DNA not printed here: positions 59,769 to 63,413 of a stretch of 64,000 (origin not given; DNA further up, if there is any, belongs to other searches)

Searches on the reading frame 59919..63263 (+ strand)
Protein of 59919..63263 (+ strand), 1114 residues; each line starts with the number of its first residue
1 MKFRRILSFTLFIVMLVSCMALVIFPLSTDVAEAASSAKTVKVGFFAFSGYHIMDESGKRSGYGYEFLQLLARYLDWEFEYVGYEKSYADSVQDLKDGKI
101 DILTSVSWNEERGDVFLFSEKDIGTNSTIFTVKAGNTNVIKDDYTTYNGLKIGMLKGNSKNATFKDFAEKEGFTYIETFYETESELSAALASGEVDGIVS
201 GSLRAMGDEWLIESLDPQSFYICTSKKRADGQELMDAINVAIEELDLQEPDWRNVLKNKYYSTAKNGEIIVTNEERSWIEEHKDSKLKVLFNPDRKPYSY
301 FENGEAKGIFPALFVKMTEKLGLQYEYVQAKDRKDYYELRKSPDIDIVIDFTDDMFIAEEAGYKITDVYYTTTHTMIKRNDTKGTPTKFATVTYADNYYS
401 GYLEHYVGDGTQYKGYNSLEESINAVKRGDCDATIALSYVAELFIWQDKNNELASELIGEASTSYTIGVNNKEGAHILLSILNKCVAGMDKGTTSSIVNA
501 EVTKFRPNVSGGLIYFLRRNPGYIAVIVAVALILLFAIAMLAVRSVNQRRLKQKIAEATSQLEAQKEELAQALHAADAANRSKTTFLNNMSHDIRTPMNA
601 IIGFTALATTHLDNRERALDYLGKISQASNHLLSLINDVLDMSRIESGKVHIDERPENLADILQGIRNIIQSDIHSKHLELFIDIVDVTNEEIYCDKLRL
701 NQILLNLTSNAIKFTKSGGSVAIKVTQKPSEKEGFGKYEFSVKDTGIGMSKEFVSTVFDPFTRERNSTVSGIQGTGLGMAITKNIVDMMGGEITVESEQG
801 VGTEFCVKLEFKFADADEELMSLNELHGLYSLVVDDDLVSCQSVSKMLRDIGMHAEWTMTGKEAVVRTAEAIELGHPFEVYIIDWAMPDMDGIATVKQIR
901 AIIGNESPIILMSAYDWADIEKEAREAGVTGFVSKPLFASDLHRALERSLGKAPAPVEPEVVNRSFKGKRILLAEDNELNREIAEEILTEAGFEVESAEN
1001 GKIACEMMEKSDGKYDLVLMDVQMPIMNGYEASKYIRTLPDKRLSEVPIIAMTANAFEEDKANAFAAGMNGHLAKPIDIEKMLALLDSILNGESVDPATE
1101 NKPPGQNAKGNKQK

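Call 78: search_protein_families(library=pfam, proteins=[window:59919-63263:+], max_evalue=0.00001)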
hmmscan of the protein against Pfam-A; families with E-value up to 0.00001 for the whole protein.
window:59919-63263:+ (1114 aa): 4 families
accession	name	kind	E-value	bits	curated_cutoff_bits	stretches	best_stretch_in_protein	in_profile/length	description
PF00072.30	Response_reg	-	5.6e-47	159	30.2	2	971-1086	1-110/111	Response regulator receiver domain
PF02518.31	HATPase_c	-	5.7e-28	98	26.4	1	696-811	2-109/111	Histidine kinase-, DNA gyrase B-, and HSP90-like ATPase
PF00497.25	SBP_bac_3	-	4.6e-20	72.2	26.4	1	50-246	11-117/132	Bacterial extracellular solute-binding proteins, family 3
PF00512.31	HisKA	-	1.1e-17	64.3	26.9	1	583-648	2-66/66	His Kinase A (phospho-acceptor) domain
